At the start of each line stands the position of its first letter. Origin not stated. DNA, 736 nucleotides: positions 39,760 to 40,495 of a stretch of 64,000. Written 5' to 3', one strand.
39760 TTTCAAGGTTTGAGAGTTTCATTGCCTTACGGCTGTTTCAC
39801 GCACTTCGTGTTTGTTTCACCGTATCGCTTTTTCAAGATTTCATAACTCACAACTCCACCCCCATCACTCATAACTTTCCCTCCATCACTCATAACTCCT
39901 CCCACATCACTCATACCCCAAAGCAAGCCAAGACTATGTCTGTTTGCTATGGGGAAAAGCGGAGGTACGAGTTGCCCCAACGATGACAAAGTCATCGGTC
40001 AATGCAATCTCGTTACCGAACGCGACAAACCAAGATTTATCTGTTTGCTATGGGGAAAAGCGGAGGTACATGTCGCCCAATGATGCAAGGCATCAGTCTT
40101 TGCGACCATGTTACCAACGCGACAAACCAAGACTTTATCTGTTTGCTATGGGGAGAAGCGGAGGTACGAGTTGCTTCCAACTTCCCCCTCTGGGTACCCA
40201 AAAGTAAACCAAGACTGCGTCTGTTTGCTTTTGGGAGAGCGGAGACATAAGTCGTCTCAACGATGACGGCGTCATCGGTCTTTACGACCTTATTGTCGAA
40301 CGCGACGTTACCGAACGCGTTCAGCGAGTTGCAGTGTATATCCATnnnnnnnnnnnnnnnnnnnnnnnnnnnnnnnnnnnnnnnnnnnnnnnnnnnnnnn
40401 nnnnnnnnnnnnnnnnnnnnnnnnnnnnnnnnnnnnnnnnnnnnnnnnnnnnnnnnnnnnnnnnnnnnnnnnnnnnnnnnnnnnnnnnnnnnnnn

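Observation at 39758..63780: Mosaic (BIME-like) non-coding repeat family fills six consecutive intergenic gaps and is absent from the first 39 kb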

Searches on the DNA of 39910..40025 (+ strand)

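Call 67: build_rna_model(alignment_id=A1, structure=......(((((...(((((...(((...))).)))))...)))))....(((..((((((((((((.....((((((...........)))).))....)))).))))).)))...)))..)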
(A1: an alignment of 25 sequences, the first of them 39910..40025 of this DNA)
Model R1 built from alignment A1 (25 sequences, 121 columns); structure: as given.
model positions 117; base pairs 34; branch points 1; effective number of sequences 1.2; information 0.591 bits per position. Calibrated on 0.2 Mb of random sequence (short: E-values are rough).
structure used (alignment columns):
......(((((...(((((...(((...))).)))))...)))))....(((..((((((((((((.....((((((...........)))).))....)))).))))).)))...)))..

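Call 68: search_with_rna_model(model_id=R1, sources=[window, L145, L150, L147, L148, L141, L142, L143], max_evalue=1)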
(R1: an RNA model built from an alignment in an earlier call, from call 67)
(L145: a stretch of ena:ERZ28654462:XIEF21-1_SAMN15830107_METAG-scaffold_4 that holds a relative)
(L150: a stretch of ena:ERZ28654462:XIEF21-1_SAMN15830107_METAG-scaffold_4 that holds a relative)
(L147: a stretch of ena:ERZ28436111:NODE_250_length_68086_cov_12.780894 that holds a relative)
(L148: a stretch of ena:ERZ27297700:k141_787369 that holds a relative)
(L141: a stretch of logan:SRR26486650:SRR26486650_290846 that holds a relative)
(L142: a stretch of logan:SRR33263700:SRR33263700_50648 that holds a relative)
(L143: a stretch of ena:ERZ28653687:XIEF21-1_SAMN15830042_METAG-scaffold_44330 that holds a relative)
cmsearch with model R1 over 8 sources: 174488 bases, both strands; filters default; matches with E-value up to 1: 13.
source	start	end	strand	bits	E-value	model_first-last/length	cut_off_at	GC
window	49750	49868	+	129.8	1e-28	1-117/117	no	0.51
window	39911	40025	+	127.9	2.9e-28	1-117/117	no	0.5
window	49599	49716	+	124.3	2.1e-27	1-117/117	no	0.51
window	40192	40305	+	121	1.3e-26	1-117/117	no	0.5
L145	13244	13362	+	120.1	2.2e-26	1-117/117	no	0.52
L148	15123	15226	+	88.1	9.3e-19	1-117/117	no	0.48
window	49247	49354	-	78.5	1.7e-16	1-117/117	no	0.45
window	40026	40122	+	66.3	1.4e-13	6-117/117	no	0.47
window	49748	49798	-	21.6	0.0069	1-117/117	no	0.49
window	39911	39959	-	18.1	0.047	1-117/117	no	0.45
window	40144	40240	-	17.3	0.073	1-117/117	no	0.53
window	40123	40148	+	16.4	0.12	14-39/117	no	0.35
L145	13242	13292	-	15.5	0.19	1-117/117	no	0.55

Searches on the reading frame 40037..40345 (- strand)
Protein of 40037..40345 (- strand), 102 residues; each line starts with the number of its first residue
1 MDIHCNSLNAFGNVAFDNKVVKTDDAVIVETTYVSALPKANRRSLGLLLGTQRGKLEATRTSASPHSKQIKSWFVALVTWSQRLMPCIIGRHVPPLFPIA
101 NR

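Call 70: search_protein_families(library=pfam, proteins=[window:40037-40345:-], max_evalue=0.001)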
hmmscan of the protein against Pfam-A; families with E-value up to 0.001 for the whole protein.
window:40037-40345:- (102 aa): 0 families
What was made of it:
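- Checked: The open reading frames inside the gaps (49273-49938, 40037-40345) have no Pfam match (call 70).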
